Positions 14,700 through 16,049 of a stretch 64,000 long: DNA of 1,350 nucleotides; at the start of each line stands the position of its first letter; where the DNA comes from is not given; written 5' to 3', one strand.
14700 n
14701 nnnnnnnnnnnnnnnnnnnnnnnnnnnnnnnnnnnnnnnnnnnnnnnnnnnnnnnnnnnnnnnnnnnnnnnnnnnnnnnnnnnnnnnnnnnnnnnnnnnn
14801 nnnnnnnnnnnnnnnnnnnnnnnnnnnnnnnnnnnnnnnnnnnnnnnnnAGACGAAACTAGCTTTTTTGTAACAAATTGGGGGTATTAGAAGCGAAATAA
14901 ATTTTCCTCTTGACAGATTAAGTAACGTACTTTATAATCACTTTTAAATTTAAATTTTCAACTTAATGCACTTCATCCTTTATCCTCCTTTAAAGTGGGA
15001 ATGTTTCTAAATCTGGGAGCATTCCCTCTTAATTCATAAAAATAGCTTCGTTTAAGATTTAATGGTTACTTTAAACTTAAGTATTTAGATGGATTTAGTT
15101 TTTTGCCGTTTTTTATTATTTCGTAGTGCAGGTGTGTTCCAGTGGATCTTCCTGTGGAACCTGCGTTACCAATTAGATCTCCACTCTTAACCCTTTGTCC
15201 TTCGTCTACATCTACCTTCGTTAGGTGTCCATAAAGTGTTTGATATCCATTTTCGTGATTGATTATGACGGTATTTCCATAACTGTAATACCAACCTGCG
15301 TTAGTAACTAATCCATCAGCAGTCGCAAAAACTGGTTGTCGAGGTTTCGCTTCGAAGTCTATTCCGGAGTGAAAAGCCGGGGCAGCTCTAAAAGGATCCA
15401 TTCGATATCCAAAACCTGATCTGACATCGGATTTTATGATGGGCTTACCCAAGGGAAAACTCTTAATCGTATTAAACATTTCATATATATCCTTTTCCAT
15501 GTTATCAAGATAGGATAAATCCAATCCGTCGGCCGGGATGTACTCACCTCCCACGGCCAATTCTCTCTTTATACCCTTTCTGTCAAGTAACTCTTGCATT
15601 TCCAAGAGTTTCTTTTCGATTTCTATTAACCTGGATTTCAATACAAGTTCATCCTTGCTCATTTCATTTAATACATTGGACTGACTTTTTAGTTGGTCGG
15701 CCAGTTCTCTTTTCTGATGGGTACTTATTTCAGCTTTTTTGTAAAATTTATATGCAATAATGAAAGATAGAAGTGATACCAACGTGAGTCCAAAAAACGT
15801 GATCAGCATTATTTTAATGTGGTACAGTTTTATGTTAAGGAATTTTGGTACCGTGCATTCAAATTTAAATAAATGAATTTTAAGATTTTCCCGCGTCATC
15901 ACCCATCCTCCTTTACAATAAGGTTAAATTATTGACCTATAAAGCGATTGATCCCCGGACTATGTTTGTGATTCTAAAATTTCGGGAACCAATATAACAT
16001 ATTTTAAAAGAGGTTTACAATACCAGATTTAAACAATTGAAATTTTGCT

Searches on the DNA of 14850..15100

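Call 67: search_rna_families(source=window, start=14850, end=15100, threshold=evalue, max_evalue=10)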
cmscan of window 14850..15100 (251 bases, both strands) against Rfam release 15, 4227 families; matches with E-value up to 10: 4.
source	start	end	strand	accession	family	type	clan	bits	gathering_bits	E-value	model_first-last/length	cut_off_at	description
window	14965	15043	+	RF02454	ncr982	Gene; sRNA;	-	16.9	50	5.5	1-79/79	no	Bacillus sRNA ncr982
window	14993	15030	+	RF03585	mir-3938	Gene; miRNA;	-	15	94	2.3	26-63/88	no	mir-3938 microRNA precursor family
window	14985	15100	+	RF04128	MIR8562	Gene; miRNA;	-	13.3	211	3.3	1-115/242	3'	MIR8562 microRNA precursor family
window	14950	14994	-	RF03001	leuA-Halobacteria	Cis-reg;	-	11.6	47.9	4.6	1-53/53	no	leuA-Halobacteria RNA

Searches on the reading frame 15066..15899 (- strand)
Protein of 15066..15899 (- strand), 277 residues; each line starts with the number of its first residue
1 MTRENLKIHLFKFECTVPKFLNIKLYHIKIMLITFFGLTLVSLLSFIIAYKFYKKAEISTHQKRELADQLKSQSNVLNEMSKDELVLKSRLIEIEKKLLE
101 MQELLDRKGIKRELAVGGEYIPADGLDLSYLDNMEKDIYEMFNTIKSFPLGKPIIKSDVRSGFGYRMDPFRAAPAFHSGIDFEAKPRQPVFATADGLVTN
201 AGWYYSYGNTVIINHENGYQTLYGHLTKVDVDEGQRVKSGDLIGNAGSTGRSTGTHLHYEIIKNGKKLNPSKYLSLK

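Call 54: find_homologous_proteins(query=window:15066-15899:-, max_evalue=1e-20)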
Query window:15066-15899:- (277 aa): 7009 proteins with E <= 1e-20 among 8000 candidates; the best 120 are listed.
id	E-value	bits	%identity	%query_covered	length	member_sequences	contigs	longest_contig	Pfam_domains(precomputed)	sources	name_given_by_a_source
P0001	2.9e-181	619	100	100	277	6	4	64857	PF01551.30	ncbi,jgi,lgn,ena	ncbi:MAG TPA: M23 family metallopeptidase [Thermodesulfobacteriota bacterium]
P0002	8.0e-169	578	92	100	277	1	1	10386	PF01551.30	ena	-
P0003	8.7e-162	555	88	100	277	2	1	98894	PF01551.30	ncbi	ncbi:MAG: M23 family metallopeptidase [Thermodesulfobacteriota bacterium]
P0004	6.0e-161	552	89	100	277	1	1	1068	PF01551.30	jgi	jgi:murein DD-endopeptidase MepM/ murein hydrolase activator NlpD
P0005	1.2e-160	551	89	100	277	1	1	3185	PF01551.30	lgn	-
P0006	7.9e-160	548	87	100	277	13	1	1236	PF01551.30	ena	-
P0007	2.1e-158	544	86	100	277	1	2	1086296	PF01551.30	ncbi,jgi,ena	jgi:murein DD-endopeptidase MepM/ murein hydrolase activator NlpD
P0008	2.1e-154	530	84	100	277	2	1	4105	PF01551.30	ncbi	-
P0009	2.2e-154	530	84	100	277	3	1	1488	PF01551.30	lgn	-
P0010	3.6e-154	530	83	100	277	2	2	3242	PF01551.30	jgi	jgi:murein DD-endopeptidase MepM/ murein hydrolase activator NlpD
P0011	5.1e-153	526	83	100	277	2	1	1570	PF01551.30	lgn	-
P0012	5.2e-152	523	84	100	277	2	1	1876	PF01551.30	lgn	-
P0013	1.5e-149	515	82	100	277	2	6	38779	PF01551.30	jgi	jgi:murein DD-endopeptidase MepM/ murein hydrolase activator NlpD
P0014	8.3e-149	512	80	100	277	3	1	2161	PF01551.30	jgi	jgi:murein DD-endopeptidase MepM/ murein hydrolase activator NlpD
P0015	4.2e-135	467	75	100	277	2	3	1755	PF01551.30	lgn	-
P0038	4.2e-89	316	53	100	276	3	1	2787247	PF01551.30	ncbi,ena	-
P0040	5.2e-89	316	52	100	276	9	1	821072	PF01551.30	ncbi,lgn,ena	-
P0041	5.3e-89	316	53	100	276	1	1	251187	PF01551.30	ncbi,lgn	ncbi:MAG: M23 family metallopeptidase [Deltaproteobacteria bacterium]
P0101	1.6e-79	285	50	94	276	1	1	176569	PF01551.30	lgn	-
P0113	1.0e-77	279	51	93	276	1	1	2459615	PF01551.30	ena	-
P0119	2.4e-77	278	52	92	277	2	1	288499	PF01551.30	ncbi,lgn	-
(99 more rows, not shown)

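Call 55: find_encoding_contigs(protein=P0038, flank=4000, max_places=1)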
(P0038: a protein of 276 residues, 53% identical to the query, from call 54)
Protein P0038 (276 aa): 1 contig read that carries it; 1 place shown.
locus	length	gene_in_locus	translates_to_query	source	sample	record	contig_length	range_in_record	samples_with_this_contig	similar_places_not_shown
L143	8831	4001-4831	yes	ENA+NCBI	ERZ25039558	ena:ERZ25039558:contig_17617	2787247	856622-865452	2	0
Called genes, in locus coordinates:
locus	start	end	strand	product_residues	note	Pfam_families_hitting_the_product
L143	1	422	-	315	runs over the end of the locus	PF00291:PALP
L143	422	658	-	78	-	PF01206:TusA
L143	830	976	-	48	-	-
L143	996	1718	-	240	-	PF13507:GATase_5, PF01965:DJ-1_PfpI, PF07685:GATase_3 (weak)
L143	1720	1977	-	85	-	PF02700:PurS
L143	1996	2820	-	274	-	PF02195:ParB_N, PF17762:HTH_ParB, PF23552:ParB_C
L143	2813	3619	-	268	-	PF00142:Fer4_NifH (weak), PF01656:CbiA, PF02374:ArsA_ATPase (faint), PF06564:CBP_BcsQ, PF09140:MipZ (faint), PF10609:ParA (weak), PF13614:AAA_31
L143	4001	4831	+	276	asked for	PF01551:Peptidase_M23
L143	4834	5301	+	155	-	PF04519:Bactofilin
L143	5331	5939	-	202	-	PF00578:AhpC-TSA, PF08534:Redoxin, PF02630:SCO1-SenC, PF26971:TM-like_Thioredoxin-like_C (weak)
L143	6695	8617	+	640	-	PF00224:PK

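Call 56: find_encoding_contigs(protein=P0040, flank=4000, max_places=1)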
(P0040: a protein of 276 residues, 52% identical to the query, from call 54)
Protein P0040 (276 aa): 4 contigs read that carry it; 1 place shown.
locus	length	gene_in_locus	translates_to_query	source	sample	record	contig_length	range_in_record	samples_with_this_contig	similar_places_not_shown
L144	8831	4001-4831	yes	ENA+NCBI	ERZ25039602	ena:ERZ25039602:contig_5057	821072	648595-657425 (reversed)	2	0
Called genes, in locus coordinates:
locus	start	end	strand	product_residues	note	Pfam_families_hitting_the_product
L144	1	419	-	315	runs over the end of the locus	PF00291:PALP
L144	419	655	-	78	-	PF01206:TusA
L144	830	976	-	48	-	-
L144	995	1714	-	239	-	PF13507:GATase_5, PF01965:DJ-1_PfpI, PF07685:GATase_3 (weak)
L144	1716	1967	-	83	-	PF02700:PurS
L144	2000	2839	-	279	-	PF02195:ParB_N, PF17762:HTH_ParB, PF23552:ParB_C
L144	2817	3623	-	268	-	PF00142:Fer4_NifH (weak), PF01656:CbiA, PF02374:ArsA_ATPase (faint), PF06564:CBP_BcsQ, PF10609:ParA (weak), PF13614:AAA_31, PF09140:MipZ (weak)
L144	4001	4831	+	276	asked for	PF01551:Peptidase_M23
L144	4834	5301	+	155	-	PF04519:Bactofilin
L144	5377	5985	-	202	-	PF00578:AhpC-TSA, PF08534:Redoxin, PF02630:SCO1-SenC, PF26971:TM-like_Thioredoxin-like_C (faint)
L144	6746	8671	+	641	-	PF00224:PK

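Call 57: find_encoding_contigs(protein=P0041, flank=4000, max_places=1)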
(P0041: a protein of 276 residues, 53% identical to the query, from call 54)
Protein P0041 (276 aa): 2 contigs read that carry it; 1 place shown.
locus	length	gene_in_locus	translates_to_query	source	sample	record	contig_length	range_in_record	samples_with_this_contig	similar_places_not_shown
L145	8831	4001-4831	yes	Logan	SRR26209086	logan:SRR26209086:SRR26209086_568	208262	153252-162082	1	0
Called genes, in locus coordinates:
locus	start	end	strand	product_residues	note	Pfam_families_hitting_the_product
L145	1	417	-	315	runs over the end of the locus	PF00291:PALP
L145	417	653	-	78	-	PF01206:TusA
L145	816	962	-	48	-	-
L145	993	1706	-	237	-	PF13507:GATase_5, PF01965:DJ-1_PfpI, PF07685:GATase_3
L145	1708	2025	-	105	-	PF02700:PurS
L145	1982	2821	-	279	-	PF02195:ParB_N, PF17762:HTH_ParB, PF23552:ParB_C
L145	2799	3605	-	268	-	PF00142:Fer4_NifH (weak), PF01656:CbiA, PF06564:CBP_BcsQ, PF10609:ParA (weak), PF13614:AAA_31, PF09140:MipZ (weak)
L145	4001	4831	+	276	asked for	PF01551:Peptidase_M23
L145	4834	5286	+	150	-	PF04519:Bactofilin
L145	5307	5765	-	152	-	PF04314:LpqE-like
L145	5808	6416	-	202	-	PF00578:AhpC-TSA, PF08534:Redoxin, PF02630:SCO1-SenC, PF13905:Thioredoxin_8 (weak), PF26971:TM-like_Thioredoxin-like_C (faint)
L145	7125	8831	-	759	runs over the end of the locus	PF09037:Sulphotransf, PF01501:Glyco_transf_8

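Call 58: find_encoding_contigs(protein=P0113, flank=4000, max_places=1)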
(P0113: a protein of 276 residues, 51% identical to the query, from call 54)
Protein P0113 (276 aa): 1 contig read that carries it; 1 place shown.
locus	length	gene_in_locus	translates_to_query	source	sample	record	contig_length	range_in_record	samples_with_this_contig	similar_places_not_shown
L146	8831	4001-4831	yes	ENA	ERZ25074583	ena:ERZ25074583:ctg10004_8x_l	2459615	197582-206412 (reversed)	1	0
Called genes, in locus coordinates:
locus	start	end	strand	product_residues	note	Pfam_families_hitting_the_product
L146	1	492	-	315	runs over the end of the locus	PF00291:PALP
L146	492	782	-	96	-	PF01206:TusA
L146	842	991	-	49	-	-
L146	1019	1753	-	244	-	PF01965:DJ-1_PfpI, PF13507:GATase_5, PF07685:GATase_3 (weak)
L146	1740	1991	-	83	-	PF02700:PurS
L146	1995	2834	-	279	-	PF02195:ParB_N, PF17762:HTH_ParB, PF23552:ParB_C (weak)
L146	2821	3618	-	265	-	PF01656:CbiA, PF02374:ArsA_ATPase (faint), PF06564:CBP_BcsQ, PF09140:MipZ (faint), PF10609:ParA (weak), PF13614:AAA_31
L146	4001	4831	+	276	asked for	PF01551:Peptidase_M23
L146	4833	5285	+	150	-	PF04519:Bactofilin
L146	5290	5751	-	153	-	PF04314:LpqE-like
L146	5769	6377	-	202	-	PF00578:AhpC-TSA, PF08534:Redoxin (weak), PF02630:SCO1-SenC, PF13905:Thioredoxin_8 (weak)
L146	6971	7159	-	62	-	-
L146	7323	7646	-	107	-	-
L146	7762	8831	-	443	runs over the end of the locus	PF02812:ELFV_dehydrog_N, PF00208:ELFV_dehydrog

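Call 59: find_encoding_contigs(protein=P0101, flank=4000, max_places=1)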
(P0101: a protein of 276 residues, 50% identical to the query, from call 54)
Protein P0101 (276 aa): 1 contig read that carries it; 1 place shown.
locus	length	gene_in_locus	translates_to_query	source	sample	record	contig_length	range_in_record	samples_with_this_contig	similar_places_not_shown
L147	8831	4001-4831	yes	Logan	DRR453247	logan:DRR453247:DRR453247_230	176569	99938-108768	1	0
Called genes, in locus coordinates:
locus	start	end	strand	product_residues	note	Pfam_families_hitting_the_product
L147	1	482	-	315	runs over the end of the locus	PF00291:PALP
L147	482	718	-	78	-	PF01206:TusA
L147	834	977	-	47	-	-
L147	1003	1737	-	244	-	PF13507:GATase_5, PF01965:DJ-1_PfpI, PF07685:GATase_3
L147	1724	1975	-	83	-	PF02700:PurS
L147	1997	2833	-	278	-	PF02195:ParB_N, PF17762:HTH_ParB, PF23552:ParB_C (weak)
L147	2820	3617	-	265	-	PF00142:Fer4_NifH (faint), PF01656:CbiA, PF02374:ArsA_ATPase (faint), PF06564:CBP_BcsQ, PF09140:MipZ (faint), PF10609:ParA (weak), PF13614:AAA_31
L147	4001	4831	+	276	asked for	PF01551:Peptidase_M23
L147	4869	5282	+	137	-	PF04519:Bactofilin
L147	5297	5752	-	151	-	PF04314:LpqE-like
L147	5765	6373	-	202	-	PF00578:AhpC-TSA, PF08534:Redoxin (weak), PF02630:SCO1-SenC, PF13905:Thioredoxin_8 (weak)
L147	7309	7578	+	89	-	PF02148:zf-UBP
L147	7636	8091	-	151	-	PF05573:NosL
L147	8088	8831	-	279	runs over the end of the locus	PF12679:ABC2_membrane_2, PF12730:ABC2_membrane_4, PF13346:ABC2_membrane_5 (weak), PF12698:ABC2_membrane_3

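Call 60: find_encoding_contigs(protein=P0119, flank=4000, max_places=1)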
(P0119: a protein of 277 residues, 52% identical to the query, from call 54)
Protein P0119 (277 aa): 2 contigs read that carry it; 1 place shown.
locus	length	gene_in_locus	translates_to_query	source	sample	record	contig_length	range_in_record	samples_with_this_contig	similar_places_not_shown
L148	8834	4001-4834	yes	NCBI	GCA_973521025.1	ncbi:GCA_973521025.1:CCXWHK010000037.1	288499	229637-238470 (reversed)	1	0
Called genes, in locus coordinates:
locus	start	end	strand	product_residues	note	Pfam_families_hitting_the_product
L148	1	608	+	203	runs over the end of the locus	PF00510:COX3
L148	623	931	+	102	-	PF03626:COX4_pro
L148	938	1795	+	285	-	PF02628:COX15-CtaA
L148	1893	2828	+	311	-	PF01040:UbiA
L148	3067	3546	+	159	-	PF00210:Ferritin, PF02915:Rubrerythrin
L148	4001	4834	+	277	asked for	PF01551:Peptidase_M23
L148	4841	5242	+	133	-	PF04519:Bactofilin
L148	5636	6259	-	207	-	PF00210:Ferritin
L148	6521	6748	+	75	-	-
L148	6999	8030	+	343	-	PF00296:Bac_luciferase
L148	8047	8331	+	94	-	PF20582:UPF0758_N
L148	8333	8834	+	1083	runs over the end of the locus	PF20473:MmeI_Mtase (faint), PF02384:N6_Mtase, PF07669:Eco57I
